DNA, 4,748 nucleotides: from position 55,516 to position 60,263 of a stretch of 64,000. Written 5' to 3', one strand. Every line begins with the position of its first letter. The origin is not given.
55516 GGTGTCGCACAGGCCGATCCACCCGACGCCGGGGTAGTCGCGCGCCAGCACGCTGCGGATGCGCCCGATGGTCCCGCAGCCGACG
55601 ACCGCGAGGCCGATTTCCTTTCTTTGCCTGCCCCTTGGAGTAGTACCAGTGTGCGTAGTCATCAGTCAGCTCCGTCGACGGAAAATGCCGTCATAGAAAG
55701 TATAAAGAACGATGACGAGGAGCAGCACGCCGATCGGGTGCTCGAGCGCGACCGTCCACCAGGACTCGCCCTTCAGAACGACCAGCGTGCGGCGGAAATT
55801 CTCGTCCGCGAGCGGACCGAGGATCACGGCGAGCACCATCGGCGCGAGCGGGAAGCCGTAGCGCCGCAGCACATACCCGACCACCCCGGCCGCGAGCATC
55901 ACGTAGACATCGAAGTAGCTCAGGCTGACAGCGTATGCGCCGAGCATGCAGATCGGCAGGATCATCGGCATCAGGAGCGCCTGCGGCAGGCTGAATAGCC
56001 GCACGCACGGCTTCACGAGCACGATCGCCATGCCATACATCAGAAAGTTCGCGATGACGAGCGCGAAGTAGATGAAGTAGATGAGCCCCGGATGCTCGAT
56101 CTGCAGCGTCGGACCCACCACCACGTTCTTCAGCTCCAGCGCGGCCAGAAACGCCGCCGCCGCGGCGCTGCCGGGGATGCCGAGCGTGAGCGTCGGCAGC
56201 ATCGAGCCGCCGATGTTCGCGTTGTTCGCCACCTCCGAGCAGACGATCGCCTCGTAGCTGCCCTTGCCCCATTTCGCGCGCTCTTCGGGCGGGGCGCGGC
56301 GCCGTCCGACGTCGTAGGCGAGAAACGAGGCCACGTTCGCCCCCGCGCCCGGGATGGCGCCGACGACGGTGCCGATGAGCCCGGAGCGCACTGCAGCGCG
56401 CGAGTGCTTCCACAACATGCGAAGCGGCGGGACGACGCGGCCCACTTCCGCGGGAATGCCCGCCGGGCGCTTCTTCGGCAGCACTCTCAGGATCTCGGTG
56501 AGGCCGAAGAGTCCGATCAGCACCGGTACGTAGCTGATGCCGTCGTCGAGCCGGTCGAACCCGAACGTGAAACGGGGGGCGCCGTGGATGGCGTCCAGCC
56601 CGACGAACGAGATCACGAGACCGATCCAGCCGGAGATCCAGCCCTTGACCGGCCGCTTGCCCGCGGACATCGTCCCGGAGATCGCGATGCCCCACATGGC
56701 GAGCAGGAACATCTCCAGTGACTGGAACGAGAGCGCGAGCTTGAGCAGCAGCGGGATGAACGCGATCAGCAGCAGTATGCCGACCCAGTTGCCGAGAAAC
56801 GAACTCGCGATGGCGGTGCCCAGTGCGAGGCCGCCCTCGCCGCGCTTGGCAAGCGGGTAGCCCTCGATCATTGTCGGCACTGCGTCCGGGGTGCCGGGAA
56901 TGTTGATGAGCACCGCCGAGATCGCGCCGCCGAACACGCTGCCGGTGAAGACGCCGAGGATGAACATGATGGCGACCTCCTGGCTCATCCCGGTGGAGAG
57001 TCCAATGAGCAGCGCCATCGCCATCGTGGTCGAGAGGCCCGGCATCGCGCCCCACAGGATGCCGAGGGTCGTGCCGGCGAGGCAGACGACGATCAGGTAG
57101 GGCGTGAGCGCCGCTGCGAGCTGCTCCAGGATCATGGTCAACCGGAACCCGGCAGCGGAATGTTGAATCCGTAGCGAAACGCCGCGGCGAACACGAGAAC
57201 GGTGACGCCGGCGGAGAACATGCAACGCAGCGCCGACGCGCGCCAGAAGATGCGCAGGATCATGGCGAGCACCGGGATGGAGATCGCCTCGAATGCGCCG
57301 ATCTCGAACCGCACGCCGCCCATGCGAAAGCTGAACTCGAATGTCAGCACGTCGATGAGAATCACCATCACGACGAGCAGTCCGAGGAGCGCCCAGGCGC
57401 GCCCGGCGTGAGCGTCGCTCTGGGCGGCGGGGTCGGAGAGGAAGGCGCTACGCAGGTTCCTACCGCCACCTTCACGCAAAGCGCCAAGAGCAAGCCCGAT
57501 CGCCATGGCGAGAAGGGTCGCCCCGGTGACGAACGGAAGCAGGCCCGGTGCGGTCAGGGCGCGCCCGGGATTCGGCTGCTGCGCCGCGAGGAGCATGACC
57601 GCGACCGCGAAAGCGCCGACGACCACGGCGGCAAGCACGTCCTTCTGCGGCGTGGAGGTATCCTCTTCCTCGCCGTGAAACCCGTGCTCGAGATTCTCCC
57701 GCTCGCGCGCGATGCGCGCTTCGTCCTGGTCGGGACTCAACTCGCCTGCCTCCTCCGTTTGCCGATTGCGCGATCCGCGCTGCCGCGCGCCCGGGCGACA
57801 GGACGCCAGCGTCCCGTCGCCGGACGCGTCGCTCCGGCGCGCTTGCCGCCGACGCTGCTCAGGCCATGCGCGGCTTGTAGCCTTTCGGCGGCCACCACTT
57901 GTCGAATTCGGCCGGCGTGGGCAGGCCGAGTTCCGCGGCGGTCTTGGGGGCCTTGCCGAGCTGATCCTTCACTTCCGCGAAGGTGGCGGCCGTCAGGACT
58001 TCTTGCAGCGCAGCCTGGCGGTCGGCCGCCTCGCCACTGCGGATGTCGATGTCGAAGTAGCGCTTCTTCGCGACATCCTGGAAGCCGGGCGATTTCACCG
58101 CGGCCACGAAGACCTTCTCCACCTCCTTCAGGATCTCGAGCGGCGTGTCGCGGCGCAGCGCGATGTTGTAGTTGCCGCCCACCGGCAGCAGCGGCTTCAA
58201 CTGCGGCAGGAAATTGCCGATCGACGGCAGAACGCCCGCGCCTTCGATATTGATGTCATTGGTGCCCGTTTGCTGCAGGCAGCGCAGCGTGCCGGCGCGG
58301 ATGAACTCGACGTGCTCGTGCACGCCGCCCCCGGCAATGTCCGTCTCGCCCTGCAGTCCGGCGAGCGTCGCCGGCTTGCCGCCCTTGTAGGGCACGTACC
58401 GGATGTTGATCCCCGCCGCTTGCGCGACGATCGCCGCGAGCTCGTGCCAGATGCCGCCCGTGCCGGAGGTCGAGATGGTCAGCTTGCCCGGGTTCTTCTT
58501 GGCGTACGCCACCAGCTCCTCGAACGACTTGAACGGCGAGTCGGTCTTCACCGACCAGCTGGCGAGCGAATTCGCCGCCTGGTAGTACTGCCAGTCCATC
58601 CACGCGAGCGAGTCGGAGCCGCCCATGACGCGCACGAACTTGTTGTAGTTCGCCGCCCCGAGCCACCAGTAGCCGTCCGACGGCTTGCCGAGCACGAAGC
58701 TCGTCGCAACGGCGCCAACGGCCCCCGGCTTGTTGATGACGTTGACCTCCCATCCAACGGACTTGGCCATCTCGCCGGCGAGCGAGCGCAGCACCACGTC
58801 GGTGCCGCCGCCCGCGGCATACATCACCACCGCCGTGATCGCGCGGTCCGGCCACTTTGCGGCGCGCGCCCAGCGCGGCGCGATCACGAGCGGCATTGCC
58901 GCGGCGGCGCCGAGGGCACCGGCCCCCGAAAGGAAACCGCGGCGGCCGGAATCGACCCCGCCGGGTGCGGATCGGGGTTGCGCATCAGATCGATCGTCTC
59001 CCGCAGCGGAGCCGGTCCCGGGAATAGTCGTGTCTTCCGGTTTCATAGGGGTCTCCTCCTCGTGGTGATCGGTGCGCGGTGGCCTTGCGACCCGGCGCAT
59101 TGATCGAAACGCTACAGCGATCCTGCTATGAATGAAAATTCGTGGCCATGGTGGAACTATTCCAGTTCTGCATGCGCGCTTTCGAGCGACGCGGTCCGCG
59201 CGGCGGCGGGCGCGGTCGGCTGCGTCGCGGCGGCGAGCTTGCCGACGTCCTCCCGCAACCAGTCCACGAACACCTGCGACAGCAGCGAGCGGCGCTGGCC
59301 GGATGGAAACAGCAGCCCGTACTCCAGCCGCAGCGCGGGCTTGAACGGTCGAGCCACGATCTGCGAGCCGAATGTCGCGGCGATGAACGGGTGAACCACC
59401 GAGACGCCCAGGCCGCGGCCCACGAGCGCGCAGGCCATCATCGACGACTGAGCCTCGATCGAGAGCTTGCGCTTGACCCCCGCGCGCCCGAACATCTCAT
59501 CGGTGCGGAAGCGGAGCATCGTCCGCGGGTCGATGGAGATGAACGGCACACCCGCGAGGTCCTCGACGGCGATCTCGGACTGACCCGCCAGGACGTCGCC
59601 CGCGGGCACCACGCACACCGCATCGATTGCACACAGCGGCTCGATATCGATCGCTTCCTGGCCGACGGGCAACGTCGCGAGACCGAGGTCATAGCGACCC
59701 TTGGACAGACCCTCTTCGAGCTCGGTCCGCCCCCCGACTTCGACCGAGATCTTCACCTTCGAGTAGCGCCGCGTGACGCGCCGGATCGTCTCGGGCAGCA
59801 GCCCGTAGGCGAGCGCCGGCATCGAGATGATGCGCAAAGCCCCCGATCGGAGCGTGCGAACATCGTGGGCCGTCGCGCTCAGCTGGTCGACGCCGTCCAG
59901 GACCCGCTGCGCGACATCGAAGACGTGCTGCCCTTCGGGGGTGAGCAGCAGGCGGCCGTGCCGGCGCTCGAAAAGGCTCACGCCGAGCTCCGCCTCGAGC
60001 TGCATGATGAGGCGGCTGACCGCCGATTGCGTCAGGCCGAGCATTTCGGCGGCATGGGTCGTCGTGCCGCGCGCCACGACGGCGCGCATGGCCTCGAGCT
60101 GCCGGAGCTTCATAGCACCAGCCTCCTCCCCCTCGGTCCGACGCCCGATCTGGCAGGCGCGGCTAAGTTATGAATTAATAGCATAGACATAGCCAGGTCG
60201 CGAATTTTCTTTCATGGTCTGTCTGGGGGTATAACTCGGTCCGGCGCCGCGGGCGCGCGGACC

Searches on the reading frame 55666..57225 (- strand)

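Call 32: search_protein_families(library=pfam, proteins=[window:55666-57225:-], max_evalue=0.0001)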
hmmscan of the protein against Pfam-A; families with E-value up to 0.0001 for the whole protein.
window:55666-57225:- (519 aa): 1 family
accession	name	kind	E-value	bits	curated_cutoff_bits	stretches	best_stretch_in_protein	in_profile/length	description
PF01970.21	TctA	-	3.5e-129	431.6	28.9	1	45-465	1-423/423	Tripartite tricarboxylate transporter TctA family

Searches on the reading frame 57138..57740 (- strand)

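Call 32: search_protein_families(library=pfam, proteins=[window:57138-57740:-], max_evalue=0.0001)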
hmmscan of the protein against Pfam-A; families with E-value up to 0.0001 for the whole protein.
window:57138-57740:- (200 aa): 1 family
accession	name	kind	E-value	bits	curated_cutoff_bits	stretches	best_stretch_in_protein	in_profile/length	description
PF07331.16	TctB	-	8.6e-07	29.6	29.1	1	37-197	3-137/137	Tripartite tricarboxylate transporter TctB family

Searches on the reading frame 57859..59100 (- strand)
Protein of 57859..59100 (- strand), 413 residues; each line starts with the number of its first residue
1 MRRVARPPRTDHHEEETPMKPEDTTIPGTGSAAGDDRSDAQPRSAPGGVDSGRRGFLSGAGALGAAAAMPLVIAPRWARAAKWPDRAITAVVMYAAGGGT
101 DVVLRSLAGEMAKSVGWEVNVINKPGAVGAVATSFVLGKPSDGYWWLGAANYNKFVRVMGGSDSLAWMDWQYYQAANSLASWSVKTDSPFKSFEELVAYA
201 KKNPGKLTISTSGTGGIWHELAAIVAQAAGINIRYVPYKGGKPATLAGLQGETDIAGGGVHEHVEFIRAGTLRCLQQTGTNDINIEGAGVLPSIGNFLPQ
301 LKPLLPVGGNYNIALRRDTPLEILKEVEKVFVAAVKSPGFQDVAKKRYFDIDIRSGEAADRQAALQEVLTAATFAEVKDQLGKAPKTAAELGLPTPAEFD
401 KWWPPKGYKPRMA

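Call 32: search_protein_families(library=pfam, proteins=[window:57859-59100:-], max_evalue=0.0001)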
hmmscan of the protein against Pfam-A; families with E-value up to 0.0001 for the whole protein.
window:57859-59100:- (413 aa): 1 family
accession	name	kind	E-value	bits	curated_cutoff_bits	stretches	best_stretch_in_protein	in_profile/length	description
PF03401.19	TctC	-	1.2e-22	81.2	27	1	103-358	1-251/274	Tripartite tricarboxylate transporter family receptor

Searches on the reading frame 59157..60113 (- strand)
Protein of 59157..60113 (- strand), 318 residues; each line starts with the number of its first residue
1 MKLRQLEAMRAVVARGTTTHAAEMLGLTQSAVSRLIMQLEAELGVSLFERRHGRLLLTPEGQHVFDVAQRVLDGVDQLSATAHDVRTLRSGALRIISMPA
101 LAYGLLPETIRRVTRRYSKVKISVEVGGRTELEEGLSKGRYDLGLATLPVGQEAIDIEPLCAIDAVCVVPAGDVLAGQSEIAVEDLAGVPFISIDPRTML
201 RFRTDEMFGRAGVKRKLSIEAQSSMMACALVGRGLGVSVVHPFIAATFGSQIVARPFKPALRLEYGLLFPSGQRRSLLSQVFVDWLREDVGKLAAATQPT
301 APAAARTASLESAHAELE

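Call 32: search_protein_families(library=pfam, proteins=[window:59157-60113:-], max_evalue=0.0001)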
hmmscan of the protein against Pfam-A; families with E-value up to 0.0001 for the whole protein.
window:59157-60113:- (318 aa): 2 families
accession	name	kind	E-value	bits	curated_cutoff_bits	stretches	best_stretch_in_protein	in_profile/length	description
PF03466.25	LysR_substrate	-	8.6e-41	140.1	28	1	89-289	4-207/209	LysR substrate binding domain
PF00126.33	HTH_1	-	2.4e-19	69.5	26.6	1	3-62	1-60/60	Bacterial regulatory helix-turn-helix protein, lysR family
